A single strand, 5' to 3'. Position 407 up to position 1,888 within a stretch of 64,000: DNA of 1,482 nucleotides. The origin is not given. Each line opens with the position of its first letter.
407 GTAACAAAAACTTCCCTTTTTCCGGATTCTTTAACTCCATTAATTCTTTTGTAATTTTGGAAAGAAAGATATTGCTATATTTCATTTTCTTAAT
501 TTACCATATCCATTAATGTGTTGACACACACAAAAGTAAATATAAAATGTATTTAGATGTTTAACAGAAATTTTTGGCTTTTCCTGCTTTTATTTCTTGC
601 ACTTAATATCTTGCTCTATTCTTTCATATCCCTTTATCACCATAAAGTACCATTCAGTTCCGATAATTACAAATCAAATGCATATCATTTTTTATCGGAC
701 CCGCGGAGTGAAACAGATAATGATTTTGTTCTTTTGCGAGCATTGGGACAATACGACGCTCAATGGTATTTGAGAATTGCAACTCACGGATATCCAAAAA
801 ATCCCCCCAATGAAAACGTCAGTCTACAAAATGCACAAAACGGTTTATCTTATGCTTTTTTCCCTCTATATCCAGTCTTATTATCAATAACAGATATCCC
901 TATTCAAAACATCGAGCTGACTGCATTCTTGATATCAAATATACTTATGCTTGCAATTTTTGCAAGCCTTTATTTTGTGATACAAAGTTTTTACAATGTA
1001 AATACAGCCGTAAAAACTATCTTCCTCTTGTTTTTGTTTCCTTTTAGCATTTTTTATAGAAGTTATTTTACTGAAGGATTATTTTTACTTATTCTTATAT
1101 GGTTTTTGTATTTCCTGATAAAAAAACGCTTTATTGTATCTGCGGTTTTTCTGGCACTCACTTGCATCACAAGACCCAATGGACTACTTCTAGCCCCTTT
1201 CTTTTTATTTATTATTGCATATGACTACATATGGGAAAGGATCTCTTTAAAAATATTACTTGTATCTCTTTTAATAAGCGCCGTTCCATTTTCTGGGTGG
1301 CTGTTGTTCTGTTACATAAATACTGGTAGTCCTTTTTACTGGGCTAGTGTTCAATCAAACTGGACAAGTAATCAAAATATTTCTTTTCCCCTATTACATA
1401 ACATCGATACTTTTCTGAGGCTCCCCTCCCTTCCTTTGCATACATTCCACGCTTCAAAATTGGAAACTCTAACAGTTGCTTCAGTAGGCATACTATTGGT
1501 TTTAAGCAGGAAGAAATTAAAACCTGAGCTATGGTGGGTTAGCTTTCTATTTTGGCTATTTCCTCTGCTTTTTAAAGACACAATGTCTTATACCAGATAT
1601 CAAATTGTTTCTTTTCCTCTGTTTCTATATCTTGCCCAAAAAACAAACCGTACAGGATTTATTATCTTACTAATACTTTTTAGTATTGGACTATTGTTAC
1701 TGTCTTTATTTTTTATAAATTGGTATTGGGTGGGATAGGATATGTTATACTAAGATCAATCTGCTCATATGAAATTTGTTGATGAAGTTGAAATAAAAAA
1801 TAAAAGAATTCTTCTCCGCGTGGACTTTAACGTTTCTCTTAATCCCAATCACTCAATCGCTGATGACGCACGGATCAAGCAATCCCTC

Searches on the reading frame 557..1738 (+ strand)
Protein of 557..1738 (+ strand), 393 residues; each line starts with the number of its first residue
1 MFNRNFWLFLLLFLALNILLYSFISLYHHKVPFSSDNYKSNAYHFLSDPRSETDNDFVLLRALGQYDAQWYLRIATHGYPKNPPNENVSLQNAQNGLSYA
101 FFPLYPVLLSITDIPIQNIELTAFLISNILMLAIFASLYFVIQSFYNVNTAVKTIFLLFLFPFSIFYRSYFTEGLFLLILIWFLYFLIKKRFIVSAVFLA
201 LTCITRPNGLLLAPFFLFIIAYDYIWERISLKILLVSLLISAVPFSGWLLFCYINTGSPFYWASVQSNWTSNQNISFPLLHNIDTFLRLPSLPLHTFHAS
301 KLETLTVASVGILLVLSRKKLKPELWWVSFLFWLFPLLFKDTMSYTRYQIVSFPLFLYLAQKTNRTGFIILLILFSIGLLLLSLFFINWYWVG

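Call 43: search_protein_families(library=pfam, proteins=[window:557-1738:+], max_evalue=0.001)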
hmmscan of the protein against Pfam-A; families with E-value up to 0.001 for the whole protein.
window:557-1738:+ (393 aa): 0 families

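Call 88: find_encoding_contigs(protein=window:557-1738:+, flank=10000, max_places=2)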
Protein window:557-1738:+ (393 aa): 1 contig read that carries it; 1 place shown.
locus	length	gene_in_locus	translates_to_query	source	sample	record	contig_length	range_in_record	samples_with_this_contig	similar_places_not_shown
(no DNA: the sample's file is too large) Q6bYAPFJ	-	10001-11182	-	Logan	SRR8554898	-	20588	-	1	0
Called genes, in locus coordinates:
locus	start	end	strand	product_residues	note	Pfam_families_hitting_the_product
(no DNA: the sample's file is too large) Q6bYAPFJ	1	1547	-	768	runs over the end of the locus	PF00133:tRNA-synt_1, PF09334:tRNA-synt_1g, PF13603:tRNA-synt_1_2, PF08264:Anticodon_1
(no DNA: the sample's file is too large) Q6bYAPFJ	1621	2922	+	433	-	-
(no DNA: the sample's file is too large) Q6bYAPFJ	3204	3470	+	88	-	PF13376:OmdA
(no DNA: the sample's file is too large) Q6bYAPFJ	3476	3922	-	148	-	-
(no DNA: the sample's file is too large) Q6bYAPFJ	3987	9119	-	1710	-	PF01835:MG2, PF07703:A2M_BRD, PF07591:PT-HINT, PF14890:Intein_splicing (faint), PF00207:A2M, PF07678:TED_complement (weak), PF17973:bMG10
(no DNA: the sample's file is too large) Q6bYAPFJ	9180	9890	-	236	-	PF08713:DNA_alkylation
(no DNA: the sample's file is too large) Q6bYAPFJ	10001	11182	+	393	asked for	-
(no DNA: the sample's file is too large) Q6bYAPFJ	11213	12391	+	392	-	PF00162:PGK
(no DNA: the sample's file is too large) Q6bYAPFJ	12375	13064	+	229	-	PF01966:HD (weak)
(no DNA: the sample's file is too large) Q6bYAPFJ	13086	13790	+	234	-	PF09335:VTT_dom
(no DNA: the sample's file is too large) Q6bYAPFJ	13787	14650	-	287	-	PF00753:Lactamase_B, PF12706:Lactamase_B_2 (faint)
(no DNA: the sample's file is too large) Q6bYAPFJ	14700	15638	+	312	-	-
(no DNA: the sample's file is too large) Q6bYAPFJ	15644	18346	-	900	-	PF13196:DUF4012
